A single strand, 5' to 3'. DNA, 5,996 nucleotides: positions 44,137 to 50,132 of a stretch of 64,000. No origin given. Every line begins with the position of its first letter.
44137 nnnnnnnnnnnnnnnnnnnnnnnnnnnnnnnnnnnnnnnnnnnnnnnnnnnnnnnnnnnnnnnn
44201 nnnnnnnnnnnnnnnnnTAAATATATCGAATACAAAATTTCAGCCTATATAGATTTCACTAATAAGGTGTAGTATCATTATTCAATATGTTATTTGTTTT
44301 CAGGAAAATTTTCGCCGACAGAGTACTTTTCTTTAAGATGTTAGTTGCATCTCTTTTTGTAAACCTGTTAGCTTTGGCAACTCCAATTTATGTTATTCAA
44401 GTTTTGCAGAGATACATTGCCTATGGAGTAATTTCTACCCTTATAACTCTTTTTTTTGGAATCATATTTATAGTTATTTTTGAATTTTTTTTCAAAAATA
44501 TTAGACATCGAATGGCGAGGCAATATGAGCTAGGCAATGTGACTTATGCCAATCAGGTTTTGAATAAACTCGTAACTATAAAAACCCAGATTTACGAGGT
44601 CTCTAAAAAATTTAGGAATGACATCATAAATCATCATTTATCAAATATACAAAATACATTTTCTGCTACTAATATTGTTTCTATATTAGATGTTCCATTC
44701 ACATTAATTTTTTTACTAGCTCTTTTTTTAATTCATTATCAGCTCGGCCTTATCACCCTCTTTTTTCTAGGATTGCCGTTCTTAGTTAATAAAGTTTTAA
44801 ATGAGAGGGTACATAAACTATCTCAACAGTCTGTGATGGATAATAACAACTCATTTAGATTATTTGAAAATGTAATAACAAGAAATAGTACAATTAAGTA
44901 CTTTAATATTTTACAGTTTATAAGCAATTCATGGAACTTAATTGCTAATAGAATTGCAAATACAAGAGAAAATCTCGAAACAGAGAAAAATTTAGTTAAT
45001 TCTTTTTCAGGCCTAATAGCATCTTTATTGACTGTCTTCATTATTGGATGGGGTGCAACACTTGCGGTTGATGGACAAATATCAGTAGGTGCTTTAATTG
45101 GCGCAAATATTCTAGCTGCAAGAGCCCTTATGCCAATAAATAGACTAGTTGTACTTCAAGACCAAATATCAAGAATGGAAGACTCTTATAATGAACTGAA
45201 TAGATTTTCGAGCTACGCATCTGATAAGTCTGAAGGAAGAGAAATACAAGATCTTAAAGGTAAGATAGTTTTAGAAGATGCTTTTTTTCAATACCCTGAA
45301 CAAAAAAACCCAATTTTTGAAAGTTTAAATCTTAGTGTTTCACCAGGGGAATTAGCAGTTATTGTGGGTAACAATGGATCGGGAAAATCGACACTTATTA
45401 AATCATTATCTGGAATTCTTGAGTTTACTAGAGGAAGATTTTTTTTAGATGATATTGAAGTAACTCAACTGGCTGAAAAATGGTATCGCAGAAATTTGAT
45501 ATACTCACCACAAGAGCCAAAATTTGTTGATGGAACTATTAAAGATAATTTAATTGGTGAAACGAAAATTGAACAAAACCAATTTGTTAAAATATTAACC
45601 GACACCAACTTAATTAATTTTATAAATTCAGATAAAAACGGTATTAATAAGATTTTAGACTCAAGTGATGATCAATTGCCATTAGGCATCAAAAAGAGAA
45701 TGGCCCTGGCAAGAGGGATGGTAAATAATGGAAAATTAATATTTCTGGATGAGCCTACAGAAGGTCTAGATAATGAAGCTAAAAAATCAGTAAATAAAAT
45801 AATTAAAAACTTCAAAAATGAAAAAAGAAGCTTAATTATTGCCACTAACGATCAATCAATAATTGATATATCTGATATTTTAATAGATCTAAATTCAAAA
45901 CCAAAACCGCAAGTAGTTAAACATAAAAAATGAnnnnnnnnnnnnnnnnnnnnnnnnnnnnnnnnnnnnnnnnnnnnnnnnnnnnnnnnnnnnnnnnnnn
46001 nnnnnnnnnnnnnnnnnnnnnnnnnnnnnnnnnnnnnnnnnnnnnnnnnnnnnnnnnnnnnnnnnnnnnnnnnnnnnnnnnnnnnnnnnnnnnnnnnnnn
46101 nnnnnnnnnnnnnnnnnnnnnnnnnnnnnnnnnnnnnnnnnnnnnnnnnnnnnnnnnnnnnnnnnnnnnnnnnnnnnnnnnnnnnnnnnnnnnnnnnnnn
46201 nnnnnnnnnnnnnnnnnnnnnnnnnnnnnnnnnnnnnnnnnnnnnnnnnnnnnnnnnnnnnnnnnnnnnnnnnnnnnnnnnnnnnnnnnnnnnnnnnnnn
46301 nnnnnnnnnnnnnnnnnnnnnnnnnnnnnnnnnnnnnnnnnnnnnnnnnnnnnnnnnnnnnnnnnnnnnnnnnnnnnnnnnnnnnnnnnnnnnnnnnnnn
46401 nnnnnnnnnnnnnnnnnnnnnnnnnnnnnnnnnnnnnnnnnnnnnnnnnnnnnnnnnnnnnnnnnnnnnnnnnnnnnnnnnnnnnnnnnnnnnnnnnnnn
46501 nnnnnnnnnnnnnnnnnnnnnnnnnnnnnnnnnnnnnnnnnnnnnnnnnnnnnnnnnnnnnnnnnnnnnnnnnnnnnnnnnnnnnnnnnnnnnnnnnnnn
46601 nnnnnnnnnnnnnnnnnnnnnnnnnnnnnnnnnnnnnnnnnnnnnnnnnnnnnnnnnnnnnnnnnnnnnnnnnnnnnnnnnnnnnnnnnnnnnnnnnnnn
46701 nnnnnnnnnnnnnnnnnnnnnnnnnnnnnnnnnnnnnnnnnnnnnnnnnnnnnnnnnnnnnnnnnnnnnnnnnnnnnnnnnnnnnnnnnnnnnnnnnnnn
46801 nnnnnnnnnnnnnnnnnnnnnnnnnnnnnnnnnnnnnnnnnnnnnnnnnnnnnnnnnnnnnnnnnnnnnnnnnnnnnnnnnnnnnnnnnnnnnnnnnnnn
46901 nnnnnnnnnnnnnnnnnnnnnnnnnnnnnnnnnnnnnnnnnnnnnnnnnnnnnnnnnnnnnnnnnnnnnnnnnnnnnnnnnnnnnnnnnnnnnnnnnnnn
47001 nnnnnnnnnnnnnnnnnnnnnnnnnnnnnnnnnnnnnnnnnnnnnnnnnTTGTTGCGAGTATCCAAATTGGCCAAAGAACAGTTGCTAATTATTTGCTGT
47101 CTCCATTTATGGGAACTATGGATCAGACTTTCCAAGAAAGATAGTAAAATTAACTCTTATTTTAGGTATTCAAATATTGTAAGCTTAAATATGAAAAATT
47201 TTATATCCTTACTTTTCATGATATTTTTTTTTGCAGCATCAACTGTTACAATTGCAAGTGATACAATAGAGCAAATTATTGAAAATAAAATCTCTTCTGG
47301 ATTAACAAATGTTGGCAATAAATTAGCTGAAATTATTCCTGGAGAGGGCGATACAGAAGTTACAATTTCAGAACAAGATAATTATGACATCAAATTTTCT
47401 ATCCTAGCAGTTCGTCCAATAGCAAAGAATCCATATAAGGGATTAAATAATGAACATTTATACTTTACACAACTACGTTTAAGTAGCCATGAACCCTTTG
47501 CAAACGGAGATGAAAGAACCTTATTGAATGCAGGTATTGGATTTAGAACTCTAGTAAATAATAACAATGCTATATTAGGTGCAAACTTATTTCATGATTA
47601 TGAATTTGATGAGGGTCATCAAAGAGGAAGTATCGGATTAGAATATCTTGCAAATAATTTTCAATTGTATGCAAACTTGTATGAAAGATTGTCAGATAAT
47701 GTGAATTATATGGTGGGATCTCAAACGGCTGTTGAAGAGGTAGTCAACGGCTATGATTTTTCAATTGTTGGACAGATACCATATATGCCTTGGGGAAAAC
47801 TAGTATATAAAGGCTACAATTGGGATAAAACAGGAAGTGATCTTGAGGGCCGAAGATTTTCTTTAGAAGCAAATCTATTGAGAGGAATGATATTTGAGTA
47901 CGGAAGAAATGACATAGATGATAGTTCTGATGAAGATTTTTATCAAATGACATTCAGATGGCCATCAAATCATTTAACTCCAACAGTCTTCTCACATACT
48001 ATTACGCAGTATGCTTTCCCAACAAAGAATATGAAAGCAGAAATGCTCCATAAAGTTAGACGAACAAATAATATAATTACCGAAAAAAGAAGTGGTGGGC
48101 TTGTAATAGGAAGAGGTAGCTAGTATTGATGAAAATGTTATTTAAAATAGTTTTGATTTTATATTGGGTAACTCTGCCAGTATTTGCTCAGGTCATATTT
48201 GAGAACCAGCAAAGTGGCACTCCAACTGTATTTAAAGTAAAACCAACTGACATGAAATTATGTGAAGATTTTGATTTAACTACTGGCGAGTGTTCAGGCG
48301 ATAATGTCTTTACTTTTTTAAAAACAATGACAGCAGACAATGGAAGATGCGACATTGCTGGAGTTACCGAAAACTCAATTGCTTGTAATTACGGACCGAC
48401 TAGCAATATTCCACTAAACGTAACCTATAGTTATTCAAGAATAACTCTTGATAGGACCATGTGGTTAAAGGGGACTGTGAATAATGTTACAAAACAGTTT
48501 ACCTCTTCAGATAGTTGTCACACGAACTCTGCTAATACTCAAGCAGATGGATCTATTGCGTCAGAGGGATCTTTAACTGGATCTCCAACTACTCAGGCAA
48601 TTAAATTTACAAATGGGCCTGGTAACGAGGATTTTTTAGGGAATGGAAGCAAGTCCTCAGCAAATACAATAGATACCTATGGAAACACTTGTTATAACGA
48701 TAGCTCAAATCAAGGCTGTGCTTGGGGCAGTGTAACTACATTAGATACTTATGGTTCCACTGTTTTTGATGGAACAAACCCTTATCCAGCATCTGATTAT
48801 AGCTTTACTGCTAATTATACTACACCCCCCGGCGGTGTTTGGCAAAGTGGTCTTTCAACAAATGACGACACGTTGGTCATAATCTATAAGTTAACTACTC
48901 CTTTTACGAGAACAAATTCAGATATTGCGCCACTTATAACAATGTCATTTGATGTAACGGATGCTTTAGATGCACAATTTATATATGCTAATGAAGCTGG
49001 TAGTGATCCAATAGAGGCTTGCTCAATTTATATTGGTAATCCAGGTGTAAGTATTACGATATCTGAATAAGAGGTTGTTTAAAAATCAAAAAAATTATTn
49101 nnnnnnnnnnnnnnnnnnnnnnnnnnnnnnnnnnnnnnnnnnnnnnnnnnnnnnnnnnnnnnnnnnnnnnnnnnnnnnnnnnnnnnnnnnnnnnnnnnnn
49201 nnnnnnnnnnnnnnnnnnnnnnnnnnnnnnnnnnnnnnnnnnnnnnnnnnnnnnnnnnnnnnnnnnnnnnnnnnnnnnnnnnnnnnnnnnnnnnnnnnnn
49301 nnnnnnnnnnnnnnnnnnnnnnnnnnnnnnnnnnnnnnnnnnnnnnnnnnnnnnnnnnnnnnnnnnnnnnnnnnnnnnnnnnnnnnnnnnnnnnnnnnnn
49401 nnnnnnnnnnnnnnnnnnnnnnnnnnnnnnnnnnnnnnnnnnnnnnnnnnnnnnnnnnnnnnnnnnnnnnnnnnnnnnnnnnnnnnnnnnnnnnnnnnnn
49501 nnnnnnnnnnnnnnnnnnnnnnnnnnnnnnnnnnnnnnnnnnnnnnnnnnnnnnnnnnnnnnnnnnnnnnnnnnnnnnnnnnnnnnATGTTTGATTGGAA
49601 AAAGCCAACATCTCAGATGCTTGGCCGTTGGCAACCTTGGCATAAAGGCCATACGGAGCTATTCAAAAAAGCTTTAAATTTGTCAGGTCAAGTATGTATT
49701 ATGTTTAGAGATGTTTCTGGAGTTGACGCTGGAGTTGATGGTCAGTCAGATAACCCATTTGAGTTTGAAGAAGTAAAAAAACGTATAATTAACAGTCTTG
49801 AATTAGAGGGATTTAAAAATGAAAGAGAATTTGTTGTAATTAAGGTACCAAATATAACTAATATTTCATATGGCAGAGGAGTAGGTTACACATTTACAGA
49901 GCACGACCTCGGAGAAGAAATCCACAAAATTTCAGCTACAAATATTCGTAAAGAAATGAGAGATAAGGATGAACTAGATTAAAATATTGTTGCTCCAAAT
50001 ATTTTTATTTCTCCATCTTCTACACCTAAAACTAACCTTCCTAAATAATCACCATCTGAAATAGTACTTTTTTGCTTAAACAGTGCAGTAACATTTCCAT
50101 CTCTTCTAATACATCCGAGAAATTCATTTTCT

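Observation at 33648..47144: Complete T1SS locus for a 3058-aa cargo unlike known T1SS adhesins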

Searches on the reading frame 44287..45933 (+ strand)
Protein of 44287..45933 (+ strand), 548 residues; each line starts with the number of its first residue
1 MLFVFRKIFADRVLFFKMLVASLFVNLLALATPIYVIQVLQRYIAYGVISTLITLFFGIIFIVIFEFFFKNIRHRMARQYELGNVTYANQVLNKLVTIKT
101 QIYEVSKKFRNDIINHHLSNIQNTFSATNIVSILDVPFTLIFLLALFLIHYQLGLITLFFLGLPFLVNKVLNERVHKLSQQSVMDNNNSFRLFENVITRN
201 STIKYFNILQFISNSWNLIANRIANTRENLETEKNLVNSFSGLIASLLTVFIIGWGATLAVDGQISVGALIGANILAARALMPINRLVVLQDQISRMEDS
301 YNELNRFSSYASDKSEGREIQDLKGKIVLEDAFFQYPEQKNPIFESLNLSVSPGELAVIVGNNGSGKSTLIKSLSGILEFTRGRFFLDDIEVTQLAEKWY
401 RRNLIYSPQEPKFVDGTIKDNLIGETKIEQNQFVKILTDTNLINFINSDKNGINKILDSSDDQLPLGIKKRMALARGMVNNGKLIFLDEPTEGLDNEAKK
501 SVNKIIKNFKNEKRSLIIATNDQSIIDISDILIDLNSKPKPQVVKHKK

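Call 5: search_protein_families(library=pfam, proteins=[window:44287-45933:+], max_evalue=0.01)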
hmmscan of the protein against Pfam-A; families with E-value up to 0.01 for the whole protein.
window:44287-45933:+ (548 aa): 6 families
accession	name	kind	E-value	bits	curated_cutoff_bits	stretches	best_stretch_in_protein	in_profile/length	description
PF00005.33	ABC_tran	-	5.4e-24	85.8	25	1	345-491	2-136/137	ABC transporter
PF00664.28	ABC_membrane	-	2e-11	44.5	28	1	17-278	3-268/274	ABC transporter transmembrane region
PF13304.12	AAA_21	-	3.3e-08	34.4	27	1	356-391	1-36/304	AAA domain, putative AbiEii toxin, Type IV TA system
PF02463.25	SMC_N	-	1.4e-06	28.3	40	1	355-380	25-50/220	RecF/RecN/SMC N terminal domain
PF13555.12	AAA_29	-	0.00061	19.9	27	1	350-378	18-46/61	P-loop containing region of AAA domain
PF13476.12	AAA_23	-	0.0026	18.9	27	1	347-493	13-143/201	AAA domain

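Call 6: search_protein_families(library=ncbifam, proteins=[window:44287-45933:+], max_evalue=0.01)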
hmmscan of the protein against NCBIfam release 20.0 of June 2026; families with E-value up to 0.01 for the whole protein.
window:44287-45933:+ (548 aa): 190 families (the best 25 are shown)
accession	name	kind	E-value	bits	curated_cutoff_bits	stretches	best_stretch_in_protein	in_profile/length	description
TIGR03375.1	type_I_sec_LssB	subfamily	1e-95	321.5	693.1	1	6-534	142-673/696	type I secretion system permease/ATPase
TIGR01842.1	type_I_sec_PrtD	subfamily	1.3e-75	255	510.15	1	13-533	6-524/544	type I secretion system permease/ATPase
TIGR01846.1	type_I_sec_HlyB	subfamily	7e-60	203.1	725.55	1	7-532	133-662/694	type I secretion system permease/ATPase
TIGR03796.1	NHLM_micro_ABC1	equivalog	1.1e-51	175.9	853.3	1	12-532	153-682/710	NHLP family bacteriocin export ABC transporter peptidase/permease/ATPase subunit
NF045998.1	cleave_ABC_plasm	equivalog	5e-51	173.8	500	1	8-515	148-654/673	Mbov_0121 family peptidase domain-containing ABC transporter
TIGR02203.1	MsbA_lipidA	equivalog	1.3e-49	169.2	602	1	6-524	3-531/572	lipid A export permease/ATP-binding protein MsbA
TIGR02857.1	CydD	equivalog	1.6e-41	142.9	435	1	305-533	298-527/529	thiol reductant ABC exporter subunit CydD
TIGR00958.1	3a01208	subfamily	4e-41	141.1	874.6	1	117-530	267-681/711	antigen peptide transporter 2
TIGR03797.1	NHLM_micro_ABC2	equivalog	5.7e-41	140.8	709.4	1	16-511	139-636/686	NHLP bacteriocin export ABC transporter permease/ATPase subunit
NF008364.0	PRK11160.1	equivalog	1.1e-40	139.8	630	1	140-531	147-544/575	heme ABC transporter ATP-binding protein/permease CydC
TIGR01193.1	bacteriocin_ABC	subfamily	3.9e-40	138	523.85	1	10-531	153-677/708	peptide cleavage/export ABC transporter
TIGR02868.1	CydC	equivalog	1.7e-37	129.2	329.05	1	140-519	142-527/530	thiol reductant ABC exporter subunit CydC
NF010178.0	PRK13657.1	equivalog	3.2e-37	128.3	733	1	10-532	16-540/588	glucan ABC transporter ATP-binding protein/ permease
NF045513.1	HepA_fam_ABC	equivalog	1.3e-35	123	725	1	56-525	102-572/610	heterocyst formation ABC transporter subunit HepA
NF050066.1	LPSTprtrPglK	equivalog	3.4e-35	121.5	1000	1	22-525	36-546/558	BC-type lipopolysaccharide transporter PglK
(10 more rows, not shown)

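Call 12: find_related_loci(query=window:44287-45933:+, collection=genome_contigs, flank=10000)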
Query window:44287-45933:+ (548 aa) in genome_contigs; peptide patterns used: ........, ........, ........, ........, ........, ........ (x = any residue, [..] = any of these).
312 stretches matched a pattern; 20 encode a relative of the query (tblastn E <= 1e-3); 20 distinct loci.
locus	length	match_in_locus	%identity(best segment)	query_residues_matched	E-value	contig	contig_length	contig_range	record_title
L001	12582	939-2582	95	1-548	0e+0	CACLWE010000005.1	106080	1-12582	uncultured Pelagibacteraceae bacterium isolate AG-917-N15 genome assembly, contig: AG-917-N15_NODE_5, whole genome shotg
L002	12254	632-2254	87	1-541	0e+0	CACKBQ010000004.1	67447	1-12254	uncultured Pelagibacteraceae bacterium isolate AG-453-G19 genome assembly, contig: AG-453-G19_NODE_4, whole genome shotg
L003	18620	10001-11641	70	1-547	0e+0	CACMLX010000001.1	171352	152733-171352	MAG: uncultured Pelagibacteraceae bacterium isolate AG-919-C04 genome assembly, contig: AG-919-C04_NODE_1, whole genome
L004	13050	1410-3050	51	1-547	8e-178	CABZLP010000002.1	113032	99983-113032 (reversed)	MAG: uncultured Pelagibacteraceae bacterium isolate AG-337-J23 genome assembly, contig: AG-337-J23_NODE_2, whole genome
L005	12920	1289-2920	44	4-547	3e-148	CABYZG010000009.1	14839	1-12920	MAG: uncultured Pelagibacteraceae bacterium isolate AG-895-F07 genome assembly, contig: AG-895-F07_NODE_9, whole genome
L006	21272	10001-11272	20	119-532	2e-16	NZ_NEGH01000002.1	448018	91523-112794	Acinetobacter sp. ANC 4558 Contig2, whole genome shotgun sequence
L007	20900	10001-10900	24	228-530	4e-16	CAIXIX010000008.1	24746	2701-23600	MAG: uncultured Chthonomonas sp. isolate AM-2014_bin-3721 genome assembly, contig: bin-3721:008/614, whole genome shotgu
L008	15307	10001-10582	29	343-534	2e-15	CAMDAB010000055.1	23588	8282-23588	MAG: Saprospira grandis DSM 2844 isolate ME-21oct19-178 genome assembly, contig: ME-21oct19-C2961, whole genome shotgun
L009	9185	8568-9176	26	334-535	2e-14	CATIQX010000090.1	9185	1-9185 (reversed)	MAG: Cryomorphaceae bacterium isolate bin.919 MAG genome assembly, contig: k119_3381101, whole genome shotgun sequence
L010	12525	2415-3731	22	70-519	7e-14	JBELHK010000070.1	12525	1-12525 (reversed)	MAG: Polaribacter sp. isolate REMEI102_ass_metaspades_bin.12 NODE_5684_length_12525_cov_18.124779, whole genome shotgun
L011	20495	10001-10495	28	342-527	3e-10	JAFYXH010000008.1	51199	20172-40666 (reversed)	MAG: Alphaproteobacteria bacterium isolate RGIG7506 Water_buffalos_Colon.Co__c1050266, whole genome shotgun sequence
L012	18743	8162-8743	28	345-526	3e-9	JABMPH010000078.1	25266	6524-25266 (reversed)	MAG: Bacteroidetes bacterium isolate bin.586 k141_1190713, whole genome shotgun sequence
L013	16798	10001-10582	26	345-526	2e-8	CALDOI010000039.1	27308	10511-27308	MAG TPA_asm: uncultured Bacteroidetes bacterium isolate ERR2206790_bin.0_CONCOCT_v1.1_MAG genome assembly, contig: ERZ89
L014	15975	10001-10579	25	340-545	2e-9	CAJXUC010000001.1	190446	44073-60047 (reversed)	MAG TPA_asm: uncultured Gammaproteobacteria bacterium isolate SRR3933286_bin.3_MetaBAT_v2.12.1_MAG genome assembly, cont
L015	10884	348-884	27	334-527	8e-8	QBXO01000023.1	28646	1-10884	SAR116 cluster bacterium AG-321-K23 Ga0172092_123, whole genome shotgun sequence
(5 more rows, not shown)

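Call 83: search_solved_structures(query=window:44287-45930:+, max_evalue=1e-30)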
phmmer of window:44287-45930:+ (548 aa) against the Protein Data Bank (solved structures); distinct sequences matched with E-value up to 1e-30: 51.
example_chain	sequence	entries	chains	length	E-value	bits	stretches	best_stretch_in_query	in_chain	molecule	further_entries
4f4c_A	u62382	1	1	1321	9.7e-58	199.4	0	250-538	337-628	Multidrug resistance protein pgp-1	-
6qex_A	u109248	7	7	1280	3.6e-51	177.8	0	314-534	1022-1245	Multidrug resistance protein 1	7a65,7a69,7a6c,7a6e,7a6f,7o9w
8sa0_A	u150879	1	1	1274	5e-51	177.3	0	314-534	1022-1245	ATP-dependent translocase ABCB1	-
8gmg_A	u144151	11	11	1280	5.1e-51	177.3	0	314-534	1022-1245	ATP-dependent translocase ABCB1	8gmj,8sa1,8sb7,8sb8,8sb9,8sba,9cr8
8y6h_A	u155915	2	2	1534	1.1e-50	176.2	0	314-534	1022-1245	ATP-dependent translocase ABCB1,mNeonGreen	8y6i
6c0v_A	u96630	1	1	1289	3.1e-50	174.7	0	314-534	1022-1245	Multidrug resistance protein 1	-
7qkr_A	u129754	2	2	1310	1e-49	173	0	321-526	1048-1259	Plasma membrane ATP-binding cassette transporter required for the export of a-factor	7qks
7zk4_A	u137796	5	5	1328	2.9e-49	171.5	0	314-538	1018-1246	ATP-dependent translocase ABCB1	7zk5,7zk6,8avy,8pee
6q81_A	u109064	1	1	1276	3e-49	171.4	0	314-539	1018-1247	P-glycoprotein (ABCB1)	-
5kpi_A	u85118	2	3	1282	3.1e-49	171.4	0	314-539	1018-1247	Multidrug resistance protein 1A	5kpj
4m2s_A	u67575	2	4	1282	3.1e-49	171.4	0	314-539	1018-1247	Multidrug resistance protein 1A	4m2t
3g60_A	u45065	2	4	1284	3.1e-49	171.4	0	314-539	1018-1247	Multidrug resistance protein 1a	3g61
4ksb_A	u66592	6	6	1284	3.1e-49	171.4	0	314-539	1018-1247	Multidrug resistance protein 1A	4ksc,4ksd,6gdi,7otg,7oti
4q9h_A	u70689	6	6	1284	3.1e-49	171.4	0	314-539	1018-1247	Multidrug resistance protein 1A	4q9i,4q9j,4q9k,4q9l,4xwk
6ujp_A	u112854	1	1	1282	3.2e-49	171.3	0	314-539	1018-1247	ATP-dependent translocase ABCB1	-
5l22_B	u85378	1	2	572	1.1e-39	139.8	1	20-530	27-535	ABC transporter (HlyB subfamily)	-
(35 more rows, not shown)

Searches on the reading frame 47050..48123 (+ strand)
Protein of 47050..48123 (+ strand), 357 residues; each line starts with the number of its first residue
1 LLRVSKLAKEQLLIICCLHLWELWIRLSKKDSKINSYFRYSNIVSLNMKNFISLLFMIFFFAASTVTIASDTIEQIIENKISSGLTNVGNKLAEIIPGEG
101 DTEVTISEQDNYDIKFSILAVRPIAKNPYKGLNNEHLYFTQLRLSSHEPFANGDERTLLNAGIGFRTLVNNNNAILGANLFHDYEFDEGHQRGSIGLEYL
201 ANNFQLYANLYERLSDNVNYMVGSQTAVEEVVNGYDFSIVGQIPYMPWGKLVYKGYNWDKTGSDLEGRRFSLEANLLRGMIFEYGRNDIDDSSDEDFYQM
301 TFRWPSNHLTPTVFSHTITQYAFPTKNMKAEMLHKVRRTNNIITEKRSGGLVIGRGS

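Call 23: search_protein_families(library=pfam, proteins=[window:47050-48123:+], max_evalue=0.001)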
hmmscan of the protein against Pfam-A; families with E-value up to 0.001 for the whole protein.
window:47050-48123:+ (357 aa): 1 family
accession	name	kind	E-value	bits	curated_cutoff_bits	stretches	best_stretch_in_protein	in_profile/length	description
PF11924.14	IAT_beta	-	2e-31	110.1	22.3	1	77-340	26-279/279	Inverse autotransporter, beta-domain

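Call 66: search_solved_structures(query=window:47191-48120:+, max_evalue=0.01)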
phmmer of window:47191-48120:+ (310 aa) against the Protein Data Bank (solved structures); distinct sequences matched with E-value up to 0.01: 2.
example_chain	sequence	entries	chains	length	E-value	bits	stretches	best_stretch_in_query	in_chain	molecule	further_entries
4e1t_A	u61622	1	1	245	4.5e-06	29.6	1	93-214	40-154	Invasin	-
4e1s_A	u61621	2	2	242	0.00054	22.8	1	107-215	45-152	Intimin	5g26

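Call 86: search_protein_families(library=ncbifam, proteins=[window:47191-48123:+], max_evalue=0.001)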
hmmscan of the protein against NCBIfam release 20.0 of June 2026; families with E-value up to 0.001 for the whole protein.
window:47191-48123:+ (310 aa): 7 families
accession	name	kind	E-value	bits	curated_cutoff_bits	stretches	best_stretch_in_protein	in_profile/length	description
NF033423.1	inverse_SinH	equivalog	1.4e-11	43.4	999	1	105-212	150-256/730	intimin-like inverse autotransporter SinH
NF007556.1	PRK10177.1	equivalog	1e-10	40.8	508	1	86-199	136-238/454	YchO/YchP family invasin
NF040978.1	Ve_IatC_Nterm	equivalog_domain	3.9e-09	34.7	2400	1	98-213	224-338/1065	inverse autotransporter adhesin IatC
NF040980.1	Ve_Inv_Crono_N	equivalog_domain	7.6e-08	31.8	710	1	49-213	94-247/350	inverse autotransporter invasin Inv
NF040981.1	Ve_YrIlm_NTERM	equivalog_domain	5.1e-05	22.1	750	1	87-213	191-310/477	YrIlm family inverse autotransporter adhesin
NF033639.1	intimin_alpha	exception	9.4e-05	20.4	2050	1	107-213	252-357/940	intimin type alpha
NF033627.3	intimin_all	equivalog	0.00013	19.9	1400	1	107-213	252-357/939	intimin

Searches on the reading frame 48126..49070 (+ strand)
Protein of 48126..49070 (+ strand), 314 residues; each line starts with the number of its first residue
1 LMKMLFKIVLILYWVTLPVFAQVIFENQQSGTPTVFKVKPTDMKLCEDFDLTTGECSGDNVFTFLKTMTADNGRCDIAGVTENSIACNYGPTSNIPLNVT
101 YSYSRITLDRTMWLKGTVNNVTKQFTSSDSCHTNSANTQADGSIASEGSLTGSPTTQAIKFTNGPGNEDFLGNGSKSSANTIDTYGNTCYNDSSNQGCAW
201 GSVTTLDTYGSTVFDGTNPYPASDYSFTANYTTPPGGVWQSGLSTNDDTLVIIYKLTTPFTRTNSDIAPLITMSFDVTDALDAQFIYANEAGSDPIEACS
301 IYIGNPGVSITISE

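Call 23: search_protein_families(library=pfam, proteins=[window:48126-49070:+], max_evalue=0.001)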
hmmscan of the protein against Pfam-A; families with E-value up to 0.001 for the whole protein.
window:48126-49070:+ (314 aa): 0 families

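Call 67: search_solved_structures(query=window:48129-49067:+, max_evalue=1)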
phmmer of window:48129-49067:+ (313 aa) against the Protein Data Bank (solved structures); distinct sequences matched with E-value up to 1: 0.

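Call 86: search_protein_families(library=ncbifam, proteins=[window:48129-49070:+], max_evalue=0.001)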
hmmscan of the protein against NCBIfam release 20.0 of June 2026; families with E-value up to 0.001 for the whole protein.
window:48129-49070:+ (313 aa): 0 families

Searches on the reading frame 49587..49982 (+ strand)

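Call 23: search_protein_families(library=pfam, proteins=[window:49587-49982:+], max_evalue=0.001)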
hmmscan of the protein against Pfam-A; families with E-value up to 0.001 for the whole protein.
window:49587-49982:+ (131 aa): 0 families

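Call 86: search_protein_families(library=ncbifam, proteins=[window:49587-49982:+], max_evalue=0.001)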
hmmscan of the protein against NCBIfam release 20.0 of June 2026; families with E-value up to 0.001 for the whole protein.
window:49587-49982:+ (131 aa): 6 families
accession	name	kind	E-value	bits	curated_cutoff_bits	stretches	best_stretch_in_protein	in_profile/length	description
NF002243.0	PRK01153.1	subfamily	1.7e-06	27.7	127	1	11-92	5-80/175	nicotinamide-nucleotide adenylyltransferase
NF003787.0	PRK05379.1-4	equivalog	2.8e-06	26.5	449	1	11-85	14-79/346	bifunctional nicotinamide-nucleotide adenylyltransferase/Nudix hydroxylase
NF003785.0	PRK05379.1-1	equivalog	1.3e-05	24.6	418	1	9-78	5-69/347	bifunctional nicotinamide-nucleotide adenylyltransferase/Nudix hydroxylase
TIGR01527.1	arch_NMN_Atrans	equivalog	0.00028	20.5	181.2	1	11-88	4-75/167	nicotinamide-nucleotide adenylyltransferase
NF003786.0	PRK05379.1-2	equivalog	0.00032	20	397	1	11-72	19-75/354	bifunctional nicotinamide-nucleotide adenylyltransferase/Nudix hydroxylase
NF001985.0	PRK00777.1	subfamily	0.0007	19.7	104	0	13-38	11-36/157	pantetheine-phosphate adenylyltransferase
